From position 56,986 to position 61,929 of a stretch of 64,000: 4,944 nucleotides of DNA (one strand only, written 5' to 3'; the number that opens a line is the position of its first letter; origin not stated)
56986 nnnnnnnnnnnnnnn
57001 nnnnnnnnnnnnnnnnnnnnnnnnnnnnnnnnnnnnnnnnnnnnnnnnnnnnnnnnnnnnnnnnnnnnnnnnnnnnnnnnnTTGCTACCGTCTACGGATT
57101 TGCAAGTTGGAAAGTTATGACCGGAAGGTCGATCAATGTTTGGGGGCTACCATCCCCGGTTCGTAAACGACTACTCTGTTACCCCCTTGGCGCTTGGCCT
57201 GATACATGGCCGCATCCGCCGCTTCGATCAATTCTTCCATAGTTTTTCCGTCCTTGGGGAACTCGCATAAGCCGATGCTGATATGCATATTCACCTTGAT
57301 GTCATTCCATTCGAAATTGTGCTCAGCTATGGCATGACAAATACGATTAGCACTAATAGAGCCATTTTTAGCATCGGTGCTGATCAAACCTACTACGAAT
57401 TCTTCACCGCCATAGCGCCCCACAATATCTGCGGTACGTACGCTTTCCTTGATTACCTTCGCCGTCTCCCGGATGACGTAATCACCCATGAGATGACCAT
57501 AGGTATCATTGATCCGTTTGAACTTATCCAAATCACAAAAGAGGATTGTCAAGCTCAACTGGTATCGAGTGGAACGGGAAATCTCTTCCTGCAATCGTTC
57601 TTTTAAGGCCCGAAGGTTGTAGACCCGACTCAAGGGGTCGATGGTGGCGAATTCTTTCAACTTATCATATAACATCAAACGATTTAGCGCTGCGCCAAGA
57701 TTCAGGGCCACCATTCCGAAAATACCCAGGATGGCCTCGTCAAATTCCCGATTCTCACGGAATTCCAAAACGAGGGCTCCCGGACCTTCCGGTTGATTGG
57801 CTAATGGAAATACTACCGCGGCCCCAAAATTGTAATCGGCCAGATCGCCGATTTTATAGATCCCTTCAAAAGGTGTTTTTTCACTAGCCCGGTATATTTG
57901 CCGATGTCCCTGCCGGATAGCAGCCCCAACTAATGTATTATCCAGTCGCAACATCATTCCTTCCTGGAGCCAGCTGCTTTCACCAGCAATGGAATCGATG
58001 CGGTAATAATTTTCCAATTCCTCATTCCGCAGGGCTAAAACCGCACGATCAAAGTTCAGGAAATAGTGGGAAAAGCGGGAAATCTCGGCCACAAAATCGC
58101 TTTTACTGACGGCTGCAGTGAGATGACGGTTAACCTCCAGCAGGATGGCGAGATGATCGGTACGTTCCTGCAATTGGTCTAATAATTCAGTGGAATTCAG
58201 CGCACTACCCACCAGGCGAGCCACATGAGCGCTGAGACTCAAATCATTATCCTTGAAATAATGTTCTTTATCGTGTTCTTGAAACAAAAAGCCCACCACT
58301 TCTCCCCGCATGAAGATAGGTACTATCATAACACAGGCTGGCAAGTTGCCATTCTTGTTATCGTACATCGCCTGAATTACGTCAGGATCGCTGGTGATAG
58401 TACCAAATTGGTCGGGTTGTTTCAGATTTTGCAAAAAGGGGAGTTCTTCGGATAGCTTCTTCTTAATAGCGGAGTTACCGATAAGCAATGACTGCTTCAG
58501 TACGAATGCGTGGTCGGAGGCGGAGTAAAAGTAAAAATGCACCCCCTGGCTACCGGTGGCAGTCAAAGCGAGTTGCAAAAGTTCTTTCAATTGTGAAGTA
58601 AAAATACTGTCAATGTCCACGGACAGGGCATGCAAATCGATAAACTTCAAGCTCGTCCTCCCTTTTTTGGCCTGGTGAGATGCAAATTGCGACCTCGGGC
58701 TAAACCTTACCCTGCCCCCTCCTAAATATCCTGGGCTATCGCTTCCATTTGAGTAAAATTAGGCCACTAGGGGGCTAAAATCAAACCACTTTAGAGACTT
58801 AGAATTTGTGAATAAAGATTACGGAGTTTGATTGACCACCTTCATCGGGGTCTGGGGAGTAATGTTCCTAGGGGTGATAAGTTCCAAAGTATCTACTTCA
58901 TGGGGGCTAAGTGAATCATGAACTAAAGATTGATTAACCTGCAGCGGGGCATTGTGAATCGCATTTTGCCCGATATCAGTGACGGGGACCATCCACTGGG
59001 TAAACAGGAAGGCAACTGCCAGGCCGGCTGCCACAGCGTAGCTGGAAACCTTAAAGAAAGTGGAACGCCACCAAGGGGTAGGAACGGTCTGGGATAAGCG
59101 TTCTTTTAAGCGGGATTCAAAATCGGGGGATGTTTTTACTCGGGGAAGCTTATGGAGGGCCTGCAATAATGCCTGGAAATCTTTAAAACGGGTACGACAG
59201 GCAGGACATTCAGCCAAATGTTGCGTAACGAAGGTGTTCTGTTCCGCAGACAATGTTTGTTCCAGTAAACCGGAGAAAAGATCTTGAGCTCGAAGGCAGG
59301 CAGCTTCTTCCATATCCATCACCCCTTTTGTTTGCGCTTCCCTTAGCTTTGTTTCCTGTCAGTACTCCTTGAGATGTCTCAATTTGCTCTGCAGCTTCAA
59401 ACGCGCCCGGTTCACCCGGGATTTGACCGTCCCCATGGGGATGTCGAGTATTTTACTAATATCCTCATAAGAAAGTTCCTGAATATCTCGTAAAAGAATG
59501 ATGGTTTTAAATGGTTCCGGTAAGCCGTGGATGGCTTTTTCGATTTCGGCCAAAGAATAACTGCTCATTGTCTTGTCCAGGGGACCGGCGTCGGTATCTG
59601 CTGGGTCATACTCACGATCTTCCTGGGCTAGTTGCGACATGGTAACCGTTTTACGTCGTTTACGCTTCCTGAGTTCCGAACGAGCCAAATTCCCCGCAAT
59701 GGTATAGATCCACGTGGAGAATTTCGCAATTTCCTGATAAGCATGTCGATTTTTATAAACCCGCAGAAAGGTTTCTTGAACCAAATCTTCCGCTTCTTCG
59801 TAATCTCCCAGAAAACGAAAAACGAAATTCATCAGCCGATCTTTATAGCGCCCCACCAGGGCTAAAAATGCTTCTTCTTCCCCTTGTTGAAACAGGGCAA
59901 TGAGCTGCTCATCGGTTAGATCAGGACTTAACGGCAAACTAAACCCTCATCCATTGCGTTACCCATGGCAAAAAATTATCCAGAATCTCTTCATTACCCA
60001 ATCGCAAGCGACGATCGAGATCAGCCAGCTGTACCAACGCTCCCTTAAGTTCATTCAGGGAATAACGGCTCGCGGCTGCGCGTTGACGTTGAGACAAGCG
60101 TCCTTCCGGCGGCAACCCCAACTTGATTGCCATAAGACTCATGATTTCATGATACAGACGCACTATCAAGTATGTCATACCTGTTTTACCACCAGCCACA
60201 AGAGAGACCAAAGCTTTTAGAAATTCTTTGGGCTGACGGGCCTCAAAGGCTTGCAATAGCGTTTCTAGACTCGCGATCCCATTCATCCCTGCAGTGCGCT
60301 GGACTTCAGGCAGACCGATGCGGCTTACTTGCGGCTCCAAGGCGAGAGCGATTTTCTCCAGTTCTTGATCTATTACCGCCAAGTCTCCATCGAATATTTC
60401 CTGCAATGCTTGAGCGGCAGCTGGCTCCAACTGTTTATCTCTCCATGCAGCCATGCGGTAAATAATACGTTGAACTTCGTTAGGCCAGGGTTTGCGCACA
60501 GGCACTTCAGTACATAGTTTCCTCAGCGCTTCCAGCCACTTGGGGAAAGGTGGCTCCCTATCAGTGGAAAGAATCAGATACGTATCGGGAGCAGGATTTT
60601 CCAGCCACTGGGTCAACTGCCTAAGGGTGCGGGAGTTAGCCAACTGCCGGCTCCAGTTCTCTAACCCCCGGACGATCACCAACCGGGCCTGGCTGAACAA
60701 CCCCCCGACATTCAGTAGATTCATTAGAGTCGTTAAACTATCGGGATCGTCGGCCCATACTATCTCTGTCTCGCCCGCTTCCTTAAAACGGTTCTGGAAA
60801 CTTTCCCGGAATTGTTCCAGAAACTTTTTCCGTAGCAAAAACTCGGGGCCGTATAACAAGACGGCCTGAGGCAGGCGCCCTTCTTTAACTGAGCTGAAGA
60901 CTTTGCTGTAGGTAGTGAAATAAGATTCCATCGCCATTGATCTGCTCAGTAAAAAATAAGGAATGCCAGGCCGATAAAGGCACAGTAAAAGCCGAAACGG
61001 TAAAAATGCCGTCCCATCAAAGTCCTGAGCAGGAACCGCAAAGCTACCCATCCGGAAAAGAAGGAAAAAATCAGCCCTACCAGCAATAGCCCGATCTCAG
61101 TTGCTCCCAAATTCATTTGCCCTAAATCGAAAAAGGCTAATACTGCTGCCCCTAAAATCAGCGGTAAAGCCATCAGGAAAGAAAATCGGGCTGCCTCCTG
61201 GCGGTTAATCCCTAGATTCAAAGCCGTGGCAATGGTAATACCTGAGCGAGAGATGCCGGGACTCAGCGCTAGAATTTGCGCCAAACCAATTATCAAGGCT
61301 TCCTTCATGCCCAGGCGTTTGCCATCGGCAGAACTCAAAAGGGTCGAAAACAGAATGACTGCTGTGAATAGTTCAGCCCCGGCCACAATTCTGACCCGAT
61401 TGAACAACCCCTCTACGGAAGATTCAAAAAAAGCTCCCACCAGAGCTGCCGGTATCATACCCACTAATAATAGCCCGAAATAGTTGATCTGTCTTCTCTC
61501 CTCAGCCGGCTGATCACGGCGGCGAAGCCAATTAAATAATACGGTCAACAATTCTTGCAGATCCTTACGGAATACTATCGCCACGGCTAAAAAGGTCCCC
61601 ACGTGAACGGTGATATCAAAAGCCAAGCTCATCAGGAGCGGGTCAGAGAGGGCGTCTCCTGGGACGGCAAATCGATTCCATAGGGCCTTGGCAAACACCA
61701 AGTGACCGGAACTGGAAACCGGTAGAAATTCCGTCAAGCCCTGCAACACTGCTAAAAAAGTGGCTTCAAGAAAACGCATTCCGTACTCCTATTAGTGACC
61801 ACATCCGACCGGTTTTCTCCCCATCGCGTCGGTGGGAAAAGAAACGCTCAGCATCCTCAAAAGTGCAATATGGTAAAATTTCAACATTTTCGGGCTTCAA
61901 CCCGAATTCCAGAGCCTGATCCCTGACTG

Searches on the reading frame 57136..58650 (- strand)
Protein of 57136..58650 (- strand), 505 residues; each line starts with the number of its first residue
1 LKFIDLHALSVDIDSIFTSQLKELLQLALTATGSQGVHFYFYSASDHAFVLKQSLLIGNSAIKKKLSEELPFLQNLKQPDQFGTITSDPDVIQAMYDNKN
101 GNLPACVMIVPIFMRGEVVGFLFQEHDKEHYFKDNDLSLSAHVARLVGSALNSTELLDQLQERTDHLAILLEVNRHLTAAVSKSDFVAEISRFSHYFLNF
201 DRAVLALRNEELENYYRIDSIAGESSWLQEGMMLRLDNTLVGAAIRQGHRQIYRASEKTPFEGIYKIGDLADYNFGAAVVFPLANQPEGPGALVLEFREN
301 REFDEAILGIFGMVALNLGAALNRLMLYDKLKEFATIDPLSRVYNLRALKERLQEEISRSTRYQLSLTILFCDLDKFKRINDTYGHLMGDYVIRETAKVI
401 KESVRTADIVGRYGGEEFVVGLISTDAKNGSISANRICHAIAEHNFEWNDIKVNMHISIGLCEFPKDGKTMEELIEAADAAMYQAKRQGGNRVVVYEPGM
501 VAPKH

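Call 59: search_protein_families(library=pfam, proteins=[window:57136-58650:-], max_evalue=0.000001)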
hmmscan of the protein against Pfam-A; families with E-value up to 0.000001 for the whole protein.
window:57136-58650:- (505 aa): 4 families
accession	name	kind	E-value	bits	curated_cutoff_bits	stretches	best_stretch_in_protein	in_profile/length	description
PF00990.26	GGDEF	-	7.8e-46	156.2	23.8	1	335-492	1-161/161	Diguanylate cyclase, GGDEF domain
PF13185.12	GAF_2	-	1.5e-09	38.6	28.6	0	65-151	51-135/136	GAF domain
PF01590.32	GAF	-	4.1e-08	34.3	22.4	0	103-151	88-133/133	GAF domain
PF13492.12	GAF_3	-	4.7e-07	30.7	27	0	35-151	20-127/129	GAF domain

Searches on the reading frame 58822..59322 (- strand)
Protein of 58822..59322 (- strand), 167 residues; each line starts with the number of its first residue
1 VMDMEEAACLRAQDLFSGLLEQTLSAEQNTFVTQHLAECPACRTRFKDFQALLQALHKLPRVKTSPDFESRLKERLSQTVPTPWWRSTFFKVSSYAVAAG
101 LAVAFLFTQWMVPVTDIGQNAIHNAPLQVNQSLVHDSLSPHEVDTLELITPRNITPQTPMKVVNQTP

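Call 59: search_protein_families(library=pfam, proteins=[window:58822-59322:-], max_evalue=0.000001)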
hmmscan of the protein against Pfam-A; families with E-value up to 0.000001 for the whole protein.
window:58822-59322:- (167 aa): 1 family
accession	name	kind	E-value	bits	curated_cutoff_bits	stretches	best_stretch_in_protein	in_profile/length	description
PF13490.11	zf-HC2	-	1.4e-07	32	22.2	1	9-43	1-35/35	Putative zinc-finger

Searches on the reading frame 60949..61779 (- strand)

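Call 59: search_protein_families(library=pfam, proteins=[window:60949-61779:-], max_evalue=0.000001)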
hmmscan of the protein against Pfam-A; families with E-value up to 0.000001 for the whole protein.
window:60949-61779:- (277 aa): 1 family
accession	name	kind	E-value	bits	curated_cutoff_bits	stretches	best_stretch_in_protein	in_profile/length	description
PF02673.24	BacA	-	1.6e-67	228.3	33.4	1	6-271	1-256/257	Bacitracin resistance protein BacA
